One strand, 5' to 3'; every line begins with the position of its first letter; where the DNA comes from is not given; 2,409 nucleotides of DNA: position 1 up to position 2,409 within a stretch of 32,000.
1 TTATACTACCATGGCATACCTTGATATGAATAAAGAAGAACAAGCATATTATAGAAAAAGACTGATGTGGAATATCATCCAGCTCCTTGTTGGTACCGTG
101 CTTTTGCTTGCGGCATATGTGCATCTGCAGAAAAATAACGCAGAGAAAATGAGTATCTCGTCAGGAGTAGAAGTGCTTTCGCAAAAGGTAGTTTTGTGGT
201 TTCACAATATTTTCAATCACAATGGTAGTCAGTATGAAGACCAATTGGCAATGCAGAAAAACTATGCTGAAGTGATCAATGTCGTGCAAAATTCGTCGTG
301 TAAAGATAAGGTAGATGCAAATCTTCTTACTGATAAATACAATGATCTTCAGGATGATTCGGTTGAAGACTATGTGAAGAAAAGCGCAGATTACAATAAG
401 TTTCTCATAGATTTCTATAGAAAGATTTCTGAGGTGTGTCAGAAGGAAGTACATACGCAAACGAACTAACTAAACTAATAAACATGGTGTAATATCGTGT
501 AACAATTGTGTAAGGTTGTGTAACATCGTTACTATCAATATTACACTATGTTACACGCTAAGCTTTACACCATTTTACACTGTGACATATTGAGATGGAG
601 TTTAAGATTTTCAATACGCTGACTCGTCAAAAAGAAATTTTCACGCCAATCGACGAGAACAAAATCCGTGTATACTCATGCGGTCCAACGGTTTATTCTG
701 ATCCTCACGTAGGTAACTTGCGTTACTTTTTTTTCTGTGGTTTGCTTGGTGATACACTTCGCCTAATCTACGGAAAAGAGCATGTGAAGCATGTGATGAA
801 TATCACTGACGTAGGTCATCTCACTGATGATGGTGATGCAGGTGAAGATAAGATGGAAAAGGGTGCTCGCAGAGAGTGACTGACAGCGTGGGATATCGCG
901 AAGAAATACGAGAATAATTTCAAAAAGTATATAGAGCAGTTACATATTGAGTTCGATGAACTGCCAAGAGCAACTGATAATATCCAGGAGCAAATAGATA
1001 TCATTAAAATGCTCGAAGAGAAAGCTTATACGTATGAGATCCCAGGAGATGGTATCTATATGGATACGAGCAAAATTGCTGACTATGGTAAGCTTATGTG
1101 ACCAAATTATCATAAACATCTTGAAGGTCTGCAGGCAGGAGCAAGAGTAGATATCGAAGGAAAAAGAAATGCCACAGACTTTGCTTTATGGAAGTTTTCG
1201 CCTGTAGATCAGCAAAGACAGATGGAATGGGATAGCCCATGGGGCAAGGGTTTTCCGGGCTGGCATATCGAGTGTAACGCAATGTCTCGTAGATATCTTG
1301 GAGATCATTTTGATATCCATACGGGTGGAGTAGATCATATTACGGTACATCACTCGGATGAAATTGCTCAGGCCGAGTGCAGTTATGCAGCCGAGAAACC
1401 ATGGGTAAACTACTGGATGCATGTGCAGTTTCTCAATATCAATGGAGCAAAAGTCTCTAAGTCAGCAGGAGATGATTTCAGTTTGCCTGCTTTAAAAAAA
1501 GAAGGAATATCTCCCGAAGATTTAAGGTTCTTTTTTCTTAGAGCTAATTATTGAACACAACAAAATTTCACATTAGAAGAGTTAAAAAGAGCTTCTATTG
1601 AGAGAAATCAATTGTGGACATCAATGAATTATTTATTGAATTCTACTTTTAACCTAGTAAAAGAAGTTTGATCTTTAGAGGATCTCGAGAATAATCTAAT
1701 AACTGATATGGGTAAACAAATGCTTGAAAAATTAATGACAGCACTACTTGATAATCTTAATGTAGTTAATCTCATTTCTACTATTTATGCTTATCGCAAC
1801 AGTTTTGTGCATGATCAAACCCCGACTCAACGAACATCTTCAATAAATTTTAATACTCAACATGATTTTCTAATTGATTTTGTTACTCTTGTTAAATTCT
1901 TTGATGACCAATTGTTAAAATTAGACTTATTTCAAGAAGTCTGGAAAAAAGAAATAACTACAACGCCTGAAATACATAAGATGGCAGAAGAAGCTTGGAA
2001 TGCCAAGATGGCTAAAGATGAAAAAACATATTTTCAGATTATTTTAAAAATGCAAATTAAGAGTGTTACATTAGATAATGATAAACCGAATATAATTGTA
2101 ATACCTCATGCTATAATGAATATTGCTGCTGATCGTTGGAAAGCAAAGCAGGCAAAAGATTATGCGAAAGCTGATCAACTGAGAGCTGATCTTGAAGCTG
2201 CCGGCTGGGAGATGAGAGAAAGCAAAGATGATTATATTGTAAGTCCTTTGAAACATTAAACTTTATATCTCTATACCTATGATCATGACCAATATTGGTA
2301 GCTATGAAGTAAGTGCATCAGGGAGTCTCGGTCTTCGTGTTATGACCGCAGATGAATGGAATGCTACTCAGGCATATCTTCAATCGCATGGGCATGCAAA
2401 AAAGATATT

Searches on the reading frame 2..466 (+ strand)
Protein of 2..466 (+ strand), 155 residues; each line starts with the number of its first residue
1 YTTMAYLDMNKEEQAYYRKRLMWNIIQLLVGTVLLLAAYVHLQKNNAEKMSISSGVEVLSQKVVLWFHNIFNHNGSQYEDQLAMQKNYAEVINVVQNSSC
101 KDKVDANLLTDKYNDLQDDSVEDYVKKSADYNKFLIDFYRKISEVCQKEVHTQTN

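Call 52: search_protein_families(library=pfam, max_evalue=0.01, proteins=[window:2-466:+])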
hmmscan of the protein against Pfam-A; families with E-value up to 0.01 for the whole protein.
seq(155 aa): 1 family
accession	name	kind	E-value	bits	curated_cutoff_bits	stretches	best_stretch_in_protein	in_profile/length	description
PF07761.17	DUF1617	-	0.0029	18.2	22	1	35-150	10-121/143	Protein of unknown function (DUF1617)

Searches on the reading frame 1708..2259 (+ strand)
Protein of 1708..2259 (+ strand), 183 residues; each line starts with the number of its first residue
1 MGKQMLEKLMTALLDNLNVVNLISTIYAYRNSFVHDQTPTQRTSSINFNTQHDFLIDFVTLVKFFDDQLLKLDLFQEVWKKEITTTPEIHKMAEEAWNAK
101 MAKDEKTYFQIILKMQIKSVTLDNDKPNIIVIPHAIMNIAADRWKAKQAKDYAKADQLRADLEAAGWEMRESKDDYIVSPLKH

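Call 27: find_encoding_contigs(protein=window:1708-2259:+, flank=10000, max_places=6)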
Protein window:1708-2259:+ (183 aa): 1 contig read that carries it; 1 place shown.
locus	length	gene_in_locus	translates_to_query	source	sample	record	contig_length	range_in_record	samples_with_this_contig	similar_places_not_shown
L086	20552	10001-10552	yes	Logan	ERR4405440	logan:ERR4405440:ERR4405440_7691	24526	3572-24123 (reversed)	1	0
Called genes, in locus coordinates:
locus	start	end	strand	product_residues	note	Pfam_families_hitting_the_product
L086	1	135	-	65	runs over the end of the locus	PF00916:Sulfate_transp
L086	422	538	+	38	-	-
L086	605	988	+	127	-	-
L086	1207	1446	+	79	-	PF00226:DnaJ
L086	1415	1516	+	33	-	-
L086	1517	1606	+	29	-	-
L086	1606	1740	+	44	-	-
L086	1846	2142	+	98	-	PF01556:DnaJ_C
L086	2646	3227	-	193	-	PF05496:RuvB_N, PF05491:WHD_RuvB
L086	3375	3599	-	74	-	PF05496:RuvB_N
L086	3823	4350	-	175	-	-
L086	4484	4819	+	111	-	-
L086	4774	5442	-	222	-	PF00395:SLH (faint)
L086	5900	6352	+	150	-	PF01628:HrcA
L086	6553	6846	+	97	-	-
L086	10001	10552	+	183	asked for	-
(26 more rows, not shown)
